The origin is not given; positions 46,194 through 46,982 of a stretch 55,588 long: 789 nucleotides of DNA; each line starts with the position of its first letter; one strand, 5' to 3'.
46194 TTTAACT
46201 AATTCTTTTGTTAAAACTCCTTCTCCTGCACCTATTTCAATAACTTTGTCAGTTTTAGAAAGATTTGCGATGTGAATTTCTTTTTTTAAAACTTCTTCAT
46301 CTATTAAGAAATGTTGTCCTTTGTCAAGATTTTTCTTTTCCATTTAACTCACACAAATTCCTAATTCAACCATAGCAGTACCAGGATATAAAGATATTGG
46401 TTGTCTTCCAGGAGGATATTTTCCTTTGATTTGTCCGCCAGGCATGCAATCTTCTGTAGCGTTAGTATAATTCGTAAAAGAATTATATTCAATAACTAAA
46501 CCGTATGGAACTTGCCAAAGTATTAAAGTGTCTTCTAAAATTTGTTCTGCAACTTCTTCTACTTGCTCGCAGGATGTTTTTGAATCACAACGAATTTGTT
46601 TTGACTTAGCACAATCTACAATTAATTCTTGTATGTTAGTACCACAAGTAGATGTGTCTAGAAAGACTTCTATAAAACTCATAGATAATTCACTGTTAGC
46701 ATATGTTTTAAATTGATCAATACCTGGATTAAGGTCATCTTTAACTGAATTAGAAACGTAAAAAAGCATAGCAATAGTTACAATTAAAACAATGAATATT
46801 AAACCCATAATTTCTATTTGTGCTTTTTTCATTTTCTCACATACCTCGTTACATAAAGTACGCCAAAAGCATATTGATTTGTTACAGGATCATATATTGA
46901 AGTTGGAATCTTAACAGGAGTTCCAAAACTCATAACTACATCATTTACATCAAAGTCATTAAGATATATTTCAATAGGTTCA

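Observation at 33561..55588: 22-kb co-directional operon in which 15 of at least 19 proteins carry type IV-pilin-like (class III) N-termini, alongside giant Cys-rich surface proteins and a murein hydrolase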

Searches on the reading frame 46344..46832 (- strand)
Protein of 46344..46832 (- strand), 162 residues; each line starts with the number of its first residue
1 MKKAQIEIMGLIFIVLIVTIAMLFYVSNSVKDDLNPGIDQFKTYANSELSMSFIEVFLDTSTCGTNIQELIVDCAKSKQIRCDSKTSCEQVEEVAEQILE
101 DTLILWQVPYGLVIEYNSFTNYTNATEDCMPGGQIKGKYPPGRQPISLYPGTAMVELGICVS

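Call 7: search_protein_families(library=pfam, max_evalue=0.01, proteins=[window:46344-46832:-])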
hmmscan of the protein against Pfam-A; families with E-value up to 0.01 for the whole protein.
window:46344-46832:- (162 aa): 1 family
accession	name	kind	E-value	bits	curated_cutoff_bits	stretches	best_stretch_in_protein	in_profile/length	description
PF01484.22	Col_cuticle_N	-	0.00048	20.6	23.5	1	10-46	8-44/50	Nematode cuticle collagen N-terminal domain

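Call 34: find_related_loci(query=A1, collection=genome_contigs, flank=10000)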
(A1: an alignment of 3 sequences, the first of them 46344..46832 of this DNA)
Query A1 (162 aa) in genome_contigs; peptide patterns used: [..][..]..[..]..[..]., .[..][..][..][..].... (x = any residue, [..] = any of these).
62 stretches matched a pattern; 13 encode a relative of the query (tblastn E <= 1e-3); 13 distinct loci.
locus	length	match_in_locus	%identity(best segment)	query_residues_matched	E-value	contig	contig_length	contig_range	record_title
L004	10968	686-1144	99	1-153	3e-102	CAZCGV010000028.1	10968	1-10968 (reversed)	MAG TPA_asm: uncultured Methanosarcinales archaeon isolate binchicken_co42_508 genome assembly, contig: NODE_9718_length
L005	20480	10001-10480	48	2-160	8e-38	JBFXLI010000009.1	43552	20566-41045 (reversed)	MAG: Candidatus Woesearchaeota archaeon isolate CA_2019_TPIn_95 NODE_2714_length_43552_cov_9.939136_TPIn, whole genome s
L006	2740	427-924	40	2-160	1e-20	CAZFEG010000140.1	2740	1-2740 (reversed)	MAG TPA_asm: uncultured Methanosarcinales archaeon isolate binchicken_co181_387 genome assembly, contig: NODE_92580_leng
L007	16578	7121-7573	34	1-160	2e-18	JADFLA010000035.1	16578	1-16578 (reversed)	MAG: Nanoarchaeota archaeon isolate B4T1B8 B4T1B8_NODE6160, whole genome shotgun sequence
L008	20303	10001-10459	30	2-160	1e-17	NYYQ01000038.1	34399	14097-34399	MAG: Candidatus Woesearchaeota archaeon isolate ARS74 MHASMcontig_609402, whole genome shotgun sequence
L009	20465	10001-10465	33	1-160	3e-17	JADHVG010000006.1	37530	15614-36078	MAG: Candidatus Woesearchaeota archaeon isolate BS150m-G66 BS-150m-C880, whole genome shotgun sequence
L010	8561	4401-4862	31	2-160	8e-15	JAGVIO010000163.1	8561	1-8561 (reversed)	MAG: archaeon isolate DeMMO1_7 c_000000003517, whole genome shotgun sequence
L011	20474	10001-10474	35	1-162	3e-13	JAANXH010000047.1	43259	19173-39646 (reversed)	MAG: Candidatus Woesearchaeota archaeon isolate SuakinDeep_MAG79_5 MAG795_47, whole genome shotgun sequence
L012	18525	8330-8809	28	1-149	2e-10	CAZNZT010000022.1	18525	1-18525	MAG TPA_asm: uncultured Methanosarcinales archaeon isolate binchicken_co256_988 genome assembly, contig: NODE_6377_lengt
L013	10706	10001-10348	34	2-117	1e-8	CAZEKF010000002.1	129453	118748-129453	MAG TPA_asm: uncultured Methanosarcinales archaeon isolate SRP200020_co7_100 genome assembly, contig: NODE_26_length_129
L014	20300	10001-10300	30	1-103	2e-8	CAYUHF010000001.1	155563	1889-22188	MAG TPA_asm: uncultured Methanosarcinales archaeon isolate SRP332253_co2_76 genome assembly, contig: NODE_47_length_1555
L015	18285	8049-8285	34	2-83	1e-5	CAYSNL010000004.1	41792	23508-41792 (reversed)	MAG TPA_asm: Candidatus Woesearchaeota archaeon isolate binchicken_co38_1257 genome assembly, contig: NODE_1974_length_4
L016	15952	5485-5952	26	2-160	1e-5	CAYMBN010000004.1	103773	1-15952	MAG TPA_asm: uncultured Methanosarcinales archaeon isolate SRP077602_co2_87 genome assembly, contig: NODE_241_length_103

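Call 39: search_protein_families(library=ncbifam, max_evalue=0.01, proteins=[window:46344-46832:-])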
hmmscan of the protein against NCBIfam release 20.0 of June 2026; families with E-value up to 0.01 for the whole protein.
window:46344-46832:- (162 aa): 0 families

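Call 40: search_protein_families(library=pfam, max_evalue=10, proteins=[window:46344-46832:-])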
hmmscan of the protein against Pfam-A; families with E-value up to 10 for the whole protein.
window:46344-46832:- (162 aa): 2 families
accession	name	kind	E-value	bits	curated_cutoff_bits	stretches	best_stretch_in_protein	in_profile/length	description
PF01484.22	Col_cuticle_N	-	0.00048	20.6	23.5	1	10-46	8-44/50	Nematode cuticle collagen N-terminal domain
PF06106.16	SAUGI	-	0.024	15.5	27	1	77-117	13-53/115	S. aureus uracil DNA glycosylase inhibitor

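Call 46: find_homologous_proteins(query=A2, max_evalue=0.001)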
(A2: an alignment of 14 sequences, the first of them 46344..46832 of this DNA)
Query A2 (14 sequences) (162 aa, profile of the alignment): 45 proteins with E <= 0.001 among 1257 candidates.
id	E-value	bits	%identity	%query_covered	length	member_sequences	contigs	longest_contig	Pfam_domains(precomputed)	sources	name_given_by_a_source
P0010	3.1e-49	185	39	98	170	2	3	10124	-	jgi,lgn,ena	-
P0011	4.6e-46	175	27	99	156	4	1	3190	-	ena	-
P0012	1.4e-45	173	99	99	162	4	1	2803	-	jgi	jgi:hypothetical protein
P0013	4.5e-45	171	48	98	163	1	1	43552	-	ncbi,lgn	ncbi:MAG: hypothetical protein AB7V77_03165 [Candidatus Woesearchaeota archaeon]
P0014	1.2e-43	167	30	64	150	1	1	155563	-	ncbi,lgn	-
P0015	1.4e-42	163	26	99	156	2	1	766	-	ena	-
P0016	8.4e-42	161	29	68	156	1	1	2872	-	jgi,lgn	-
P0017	6.7e-41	158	55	98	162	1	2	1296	-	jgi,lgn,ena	-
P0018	1.7e-39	153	34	99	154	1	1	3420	-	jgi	-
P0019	3.2e-39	152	39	98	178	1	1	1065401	-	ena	-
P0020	1.3e-37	147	41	98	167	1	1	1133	-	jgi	-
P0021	4.0e-37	145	39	100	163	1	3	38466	-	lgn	-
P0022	5.7e-37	145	41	100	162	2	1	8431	-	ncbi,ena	-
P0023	7.3e-37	145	38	98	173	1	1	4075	-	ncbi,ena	-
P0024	1.2e-36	144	40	98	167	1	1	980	-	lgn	-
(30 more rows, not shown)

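Call 53: predict_structure(alignment_id=A3)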
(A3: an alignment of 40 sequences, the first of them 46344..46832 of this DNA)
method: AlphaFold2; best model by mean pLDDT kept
length: 162 residues; sequences in the alignment: 40
mean_pLDDT: 85.9   pTM: 0.69
mean pLDDT of the five models: 85.9, 83.9, 83.5, 81.7, 80.0
residues with pLDDT >= 90: 95; 70-90: 44; 50-70: 23; < 50: 0
segments of 3 or more residues with pLDDT < 50: none
pLDDT, mean of each block of 10 residues (from residue 1): 76 94 80 63 86 95 96 93 95 96 93 89 87 56 87 92 69
secondary structure, 60 per line:
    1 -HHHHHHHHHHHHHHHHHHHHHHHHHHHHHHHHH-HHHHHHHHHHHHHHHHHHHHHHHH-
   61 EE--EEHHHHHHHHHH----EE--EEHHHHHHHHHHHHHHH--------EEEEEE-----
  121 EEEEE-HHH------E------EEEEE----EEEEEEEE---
elements in order: H2-34 H36-59 H67-76 H87-101 E110-115 E121-125 E143-147 E152-159

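Call 55: fold_search(model_id=the predicted structure, library=pdb)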
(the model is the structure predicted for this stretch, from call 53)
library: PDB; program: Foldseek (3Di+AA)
matches with E <= 10: 146; with E <= 0.001: 0
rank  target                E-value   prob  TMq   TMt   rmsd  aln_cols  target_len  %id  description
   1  3j80_D                2.4e-01  0.85  0.30  0.23   4.7        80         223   12  CryoEM structure of 40S-eIF1-eIF1A preinitiation complex (released 2014-11-05)
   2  8q5i_E                5.9e-01  0.35  0.31  0.25   7.2       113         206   11  Structure of Candida albicans 80S ribosome in complex with cephaeline (released 2023-09-13)
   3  7oyc_D2               5.9e-01  0.21  0.26  0.20   6.4       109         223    8  Cryo-EM structure of the Xenopus egg 80S ribosome (released 2022-07-20)
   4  8w7p_A                7.0e-01  0.15  0.28  0.21   9.1       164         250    8  Extracellular domain of a sensor histidine kinase (released 2024-01-10)
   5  7k58_N                1.3e+00  0.06  0.20  0.25  11.1       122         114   14  Structure of outer-arm dyneins bound to microtubule with microtubule binding state 1(MTBS-1) (released 2021-09-29)
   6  2gmg_MODEL_1_A        1.4e+00  0.06  0.20  0.28  12.0       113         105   11  Solution NMR Structure of protein PF0610 from Pyrococcus furiosus, Northeast Structural Genomics Consortium Ta (released 2006-11-28)
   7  5lzs_DD               1.4e+00  0.21  0.30  0.23   6.0       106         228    7  Structure of the mammalian ribosomal elongation complex with aminoacyl-tRNA, eEF1A, and didemnin B (released 2016-11-30)
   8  8g4i_D                1.6e+00  0.23  0.32  0.26   6.3        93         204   13  40S ribosomal subunit of the 80S Giardia intestinalis assemblage A ribosome with Emetine bound in V1 conformation (released 2024-10-30)
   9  9mr4_w                1.8e+00  0.21  0.31  0.24   5.8       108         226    9  NAC: Ribosome nascent chain complex(Oxa1L) (released 2025-08-20)
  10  8w7p_B                1.8e+00  0.15  0.35  0.25   7.0       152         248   10  Extracellular domain of a sensor histidine kinase (released 2024-01-10)
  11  8dbr_C                1.9e+00  0.06  0.20  0.09   9.6        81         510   15  E. coli ATP synthase imaged in 10mM MgATP State2 "half-up (released 2023-01-25)
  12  5fka_C                2.6e+00  0.08  0.22  0.17  12.1        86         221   13  Crystal structure of staphylococcal enterotoxin E in complex with a T cell receptor (released 2016-05-25)
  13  1i4g_B                2.8e+00  0.10  0.24  0.18  10.1        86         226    9  Crystal structure of Staphylococcal enterotoxin A mutant H187A with reduced Zn2+ affinity (released 2001-02-28)
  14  7k5b_N                2.8e+00  0.04  0.21  0.25  10.3       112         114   15  Structure of outer-arm dynein bound to microtubule doublet in microtubule binding state 2 (MTBS-2) (released 2021-09-29)
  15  8zhh_D                3.1e+00  0.02  0.11  0.09  14.5        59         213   12  SARS-CoV-2 spike trimer (6P) in complex with two H18 Fabs (released 2024-08-21)
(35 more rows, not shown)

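Call 65: search_protein_families(library=pfam, max_evalue=0.1, proteins=[L011:10843-11571:+, L012:9476-10180:-, L011:16382-17134:-, L011:11568-11891:+, L011:12121-14217:+, L012:10254-12020:+, L015:10643-12934:+, L016:8129-10312:+, L014:14988-15635:-, L014:15709-16395:+])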
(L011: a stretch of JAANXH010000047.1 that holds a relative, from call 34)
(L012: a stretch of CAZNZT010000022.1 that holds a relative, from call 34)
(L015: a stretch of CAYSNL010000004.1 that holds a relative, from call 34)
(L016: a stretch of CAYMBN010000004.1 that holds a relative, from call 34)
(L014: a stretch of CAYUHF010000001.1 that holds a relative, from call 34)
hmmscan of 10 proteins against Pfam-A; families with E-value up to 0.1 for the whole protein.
L011:10843-11571:+ (242 aa): 1 family
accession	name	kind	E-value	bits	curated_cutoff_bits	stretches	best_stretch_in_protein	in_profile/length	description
PF02163.28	Peptidase_M50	-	0.016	15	27.2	1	163-192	161-190/221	Peptidase family M50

L012:9476-10180:- (234 aa): 1 family
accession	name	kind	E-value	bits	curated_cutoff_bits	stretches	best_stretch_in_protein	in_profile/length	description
PF02592.20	Vut_1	-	1.4e-52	178.6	27.2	1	65-224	2-152/152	Putative vitamin uptake transporter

L011:16382-17134:- (250 aa): 3 families
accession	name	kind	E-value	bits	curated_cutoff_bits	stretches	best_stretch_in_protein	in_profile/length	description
PF01790.23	LGT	-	8.6e-48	163.2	24.9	1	10-239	4-239/240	Prolipoprotein diacylglyceryl transferase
PF13886.12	TM7S3_TM198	-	0.0019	18.3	29.2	1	25-81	28-84/199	TM7S3/TM198-like domain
PF19588.4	SxtJ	-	0.054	14.7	24.4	1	17-82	3-67/99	Saxitoxin biosynthesis operon protein SxtJ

L011:11568-11891:+ (107 aa): 0 families

L011:12121-14217:+ (698 aa): 7 families
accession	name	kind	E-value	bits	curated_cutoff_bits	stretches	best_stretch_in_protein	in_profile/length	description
PF13476.12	AAA_23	-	4.6e-20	73.6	27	1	5-221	1-199/201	AAA domain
PF02463.25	SMC_N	-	6.4e-07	29.5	40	1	3-110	2-120/220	RecF/RecN/SMC N terminal domain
PF13555.12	AAA_29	-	4.8e-06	26.7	27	1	3-48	1-47/61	P-loop containing region of AAA domain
PF13304.12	AAA_21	-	0.00077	20.1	27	1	406-673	97-299/304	AAA domain, putative AbiEii toxin, Type IV TA system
PF13558.12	SbcC_Walker_B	-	0.0022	18.7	27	1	601-658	29-87/90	SbcC/RAD50-like, Walker B motif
PF13191.12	AAA_16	-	0.046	14.7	32.6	0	20-44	21-45/167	AAA ATPase domain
PF13166.12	AAA_13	-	0.086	11.9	36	0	188-691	95-588/713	AAA domain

L012:10254-12020:+ (588 aa): 6 families
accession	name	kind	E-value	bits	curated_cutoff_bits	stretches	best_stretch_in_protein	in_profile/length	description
PF00152.25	tRNA-synt_2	-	4.1e-130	433.8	25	1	121-558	1-308/308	tRNA synthetases class II (D, K and N)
PF02938.19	GAD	-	5.3e-30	103.9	23.4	1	312-405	1-95/95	GAD domain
PF01336.31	tRNA_anti-codon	-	3.8e-20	72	27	1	19-104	1-75/75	OB-fold nucleic acid binding domain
PF01409.25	tRNA-synt_2d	-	0.006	16.5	19.8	0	211-240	103-132/246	tRNA synthetases class II core domain (F)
PF00587.30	tRNA-synt_2b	-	0.057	13.9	29.3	0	212-301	38-110/179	tRNA synthetase class II core domain (G, H, P, S and T)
PF04874.19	Mak16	-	0.073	14.2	23.5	0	367-395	18-46/100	Mak16 protein C-terminal region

L015:10643-12934:+ (763 aa): 1 family
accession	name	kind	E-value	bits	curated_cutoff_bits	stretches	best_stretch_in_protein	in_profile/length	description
PF05124.17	S_layer_C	-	7.5e-15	55.5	23.9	2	482-735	29-176/177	S-layer like family, outer domain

L016:8129-10312:+ (727 aa): 1 family
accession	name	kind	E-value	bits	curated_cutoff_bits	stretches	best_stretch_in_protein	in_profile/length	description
PF01464.25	SLT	-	3.1e-08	33.6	21.3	1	556-677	12-86/117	Transglycosylase SLT domain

L014:14988-15635:- (215 aa): 1 family
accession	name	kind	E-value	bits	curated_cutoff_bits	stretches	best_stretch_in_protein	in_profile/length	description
PF01866.22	Diphthamide_syn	-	1.2e-39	136.9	33.2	1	24-210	90-286/302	Putative diphthamide synthesis protein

L014:15709-16395:+ (228 aa): 1 family
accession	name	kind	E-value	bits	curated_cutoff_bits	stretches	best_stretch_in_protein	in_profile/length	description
PF20143.4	NAD_kinase_C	-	2.7e-11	43.7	23.7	1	105-224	2-124/126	ATP-NAD kinase C-terminal domain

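Call 70: search_protein_families(library=pfam, max_evalue=1, proteins=[L007:10895-11155:+, L008:10584-10898:+, L009:10513-10803:+, L010:4944-5243:+, L012:8930-9328:+, L006:1140-1400:+, L016:10739-11053:+, L005:10630-10887:+, L005:10890-11168:+])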
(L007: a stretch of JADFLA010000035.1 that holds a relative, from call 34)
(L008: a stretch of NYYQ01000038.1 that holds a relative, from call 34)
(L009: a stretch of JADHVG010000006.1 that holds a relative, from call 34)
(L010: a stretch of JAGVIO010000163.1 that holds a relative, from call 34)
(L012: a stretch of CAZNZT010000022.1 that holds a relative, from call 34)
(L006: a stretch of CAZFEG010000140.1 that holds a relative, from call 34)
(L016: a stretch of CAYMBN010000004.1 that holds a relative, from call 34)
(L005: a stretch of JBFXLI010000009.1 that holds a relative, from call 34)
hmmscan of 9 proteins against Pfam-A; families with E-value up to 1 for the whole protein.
L007:10895-11155:+ (86 aa): 6 families
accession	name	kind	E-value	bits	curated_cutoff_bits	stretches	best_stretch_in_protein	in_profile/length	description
PF06103.16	DUF948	-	0.018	15.6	37.2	1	14-41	4-31/89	Bacterial protein of unknown function (DUF948)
PF23489.1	V-ATPase_su_f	-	0.031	14.9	27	1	5-54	6-55/78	V-type proton ATPase subunit f-like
PF00060.32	Lig_chan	-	0.084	13.1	30.8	1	12-46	68-102/146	Ligand-gated ion channel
PF02723.19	CoV_E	-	0.13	12.9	32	1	6-31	8-33/75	Coronavirus small envelope protein E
PF05478.16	Prominin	-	0.17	10.4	34.3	1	9-53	418-462/799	Prominin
PF05781.17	MRVI1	-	0.44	9.6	27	1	11-53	473-515/533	MRVI1 protein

L008:10584-10898:+ (104 aa): 5 families
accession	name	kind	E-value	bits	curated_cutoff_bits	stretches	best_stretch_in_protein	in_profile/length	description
PF06103.16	DUF948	-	0.054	14.1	37.2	1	25-51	3-29/89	Bacterial protein of unknown function (DUF948)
PF00482.28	T2SSF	-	0.11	12.9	25.2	1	9-43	90-124/125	Type II secretion system (T2SS), protein F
PF05963.17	Cytomega_US3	-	0.11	12.7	25.8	1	11-46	167-202/212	Cytomegalovirus US3 protein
PF20088.4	DUF6480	-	0.19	12.1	25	0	27-41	54-68/78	Family of unknown function (DUF6480)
PF11837.13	INV_N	-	0.25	12.3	27.8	1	8-46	7-47/109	Beta-fructofuranosidase, N-terminal domain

L009:10513-10803:+ (96 aa): 3 families
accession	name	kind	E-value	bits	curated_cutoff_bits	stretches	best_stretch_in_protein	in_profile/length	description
PF06103.16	DUF948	-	0.0008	20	37.2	1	21-64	3-46/89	Bacterial protein of unknown function (DUF948)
PF11992.13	TgpA_N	-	0.047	13.1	30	1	15-81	158-225/333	TgpA N-terminal domain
PF00482.28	T2SSF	-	0.17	12.3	25.2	1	3-39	88-124/125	Type II secretion system (T2SS), protein F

L010:4944-5243:+ (99 aa): 2 families
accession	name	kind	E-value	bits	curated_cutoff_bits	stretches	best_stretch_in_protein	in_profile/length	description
PF06103.16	DUF948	-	0.0024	18.4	37.2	1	14-66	4-57/89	Bacterial protein of unknown function (DUF948)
PF02600.21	DsbB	-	0.017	15.9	22.1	1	13-79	48-129/148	Disulfide bond formation protein DsbB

L012:8930-9328:+ (132 aa): 2 families
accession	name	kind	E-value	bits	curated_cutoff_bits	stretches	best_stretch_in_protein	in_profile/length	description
PF22892.2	DSRM_MRPL44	-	0.11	13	27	1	8-75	48-112/125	MRPL44 dsRNA-binding domain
PF00558.24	Vpu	-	0.15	12.3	24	1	21-41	6-26/81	Vpu protein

L006:1140-1400:+ (86 aa): 0 families

L016:10739-11053:+ (104 aa): 2 families
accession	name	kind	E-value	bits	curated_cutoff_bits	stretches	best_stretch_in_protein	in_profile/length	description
PF07907.16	YibE_F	-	0.015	15.2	27.2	1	6-55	67-116/241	YibE/F-like protein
PF03611.19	EIIC-GAT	-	0.037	13.6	24.2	1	4-48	20-64/394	PTS system sugar-specific permease component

L005:10630-10887:+ (85 aa): 3 families
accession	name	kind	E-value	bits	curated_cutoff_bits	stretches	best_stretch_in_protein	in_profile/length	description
PF06103.16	DUF948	-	0.0042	17.7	37.2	1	16-41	4-29/89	Bacterial protein of unknown function (DUF948)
PF12669.12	FeoB_associated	-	0.037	14.7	27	1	13-57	2-43/44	FeoB-associated Cys-rich membrane protein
PF07219.19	HemY_N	-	0.25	11.9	31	1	9-36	13-40/107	HemY protein N-terminus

L005:10890-11168:+ (92 aa): 6 families
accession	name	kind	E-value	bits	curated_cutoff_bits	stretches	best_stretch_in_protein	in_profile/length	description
PF12669.12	FeoB_associated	-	0.001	19.7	27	1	15-59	3-43/44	FeoB-associated Cys-rich membrane protein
PF06024.17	Orf78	-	0.073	13.8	29.4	1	6-36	59-88/101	Orf78 (ac78)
PF10717.14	ODV-E18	-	0.17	12.2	28.1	1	8-43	21-55/87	Occlusion-derived virus envelope protein ODV-E18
PF07219.19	HemY_N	-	0.19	12.3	31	1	8-36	9-36/107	HemY protein N-terminus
PF20456.3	DUF6709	-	0.19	11.1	27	1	7-42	180-216/339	Family of unknown function (DUF6709)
PF11346.13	DUF3149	-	0.4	10.7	23.2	1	13-37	12-36/40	Protein of unknown function (DUF3149)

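Call 95: search_protein_families(library=pfam, max_evalue=0.001, proteins=[L005:2904-7739:+, L008:2701-7950:+, L011:2037-8018:+, L016:520-3525:+, L013:4824-7742:+, L005:3-2894:+])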
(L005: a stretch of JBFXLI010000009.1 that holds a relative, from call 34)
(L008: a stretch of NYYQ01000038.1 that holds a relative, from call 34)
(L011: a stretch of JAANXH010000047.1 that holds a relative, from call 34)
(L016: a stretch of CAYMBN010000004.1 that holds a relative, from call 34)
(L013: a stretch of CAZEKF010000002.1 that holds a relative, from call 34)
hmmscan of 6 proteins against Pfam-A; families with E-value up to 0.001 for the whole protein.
L005:2904-7739:+ (1611 aa): 4 families
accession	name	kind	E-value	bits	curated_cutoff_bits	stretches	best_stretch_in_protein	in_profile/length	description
PF19077.6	Big_13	-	1.2e-06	29.4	27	1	1013-1070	37-94/102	Bacterial Ig-like domain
PF13750.12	Big_3_3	-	0.00017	21.7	27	0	1044-1074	115-145/157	Bacterial Ig-like domain (group 3)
PF17936.7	Big_6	-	0.00028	21.5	27.6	0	998-1070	6-77/83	Bacterial Ig domain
PF08229.16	SHR3_chaperone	-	0.0005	19.6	25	0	1303-1354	136-187/188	ER membrane protein SH3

L008:2701-7950:+ (1749 aa): 1 family
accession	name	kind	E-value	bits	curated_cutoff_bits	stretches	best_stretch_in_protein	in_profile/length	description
PF18884.5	TSP3_bac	-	1e-16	60.8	25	2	1482-1503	1-22/22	Bacterial TSP3 repeat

L011:2037-8018:+ (1993 aa): 2 families
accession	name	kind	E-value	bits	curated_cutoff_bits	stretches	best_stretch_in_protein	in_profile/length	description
PF13620.12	CarboxypepD_reg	-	2.6e-11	44.1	32.3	1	338-414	1-82/82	Carboxypeptidase regulatory-like domain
PF13715.12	CarbopepD_reg_2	-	2.1e-09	37.7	32.2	1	339-415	1-78/88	CarboxypepD_reg-like domain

L016:520-3525:+ (1001 aa): 1 family
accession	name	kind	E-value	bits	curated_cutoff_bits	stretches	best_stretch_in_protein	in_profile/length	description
PF19077.6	Big_13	-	1.5e-05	25.8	27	1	25-103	25-100/102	Bacterial Ig-like domain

L013:4824-7742:+ (972 aa): 2 families
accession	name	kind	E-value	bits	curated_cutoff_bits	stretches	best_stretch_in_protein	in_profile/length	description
PF18884.5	TSP3_bac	-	9.4e-13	48.2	25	1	790-808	1-19/22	Bacterial TSP3 repeat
PF03495.19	Binary_toxB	-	4.6e-05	24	25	0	661-727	2-65/78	Clostridial binary toxin B/anthrax toxin PA Ca-binding domain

L005:3-2894:+ (963 aa): 0 families
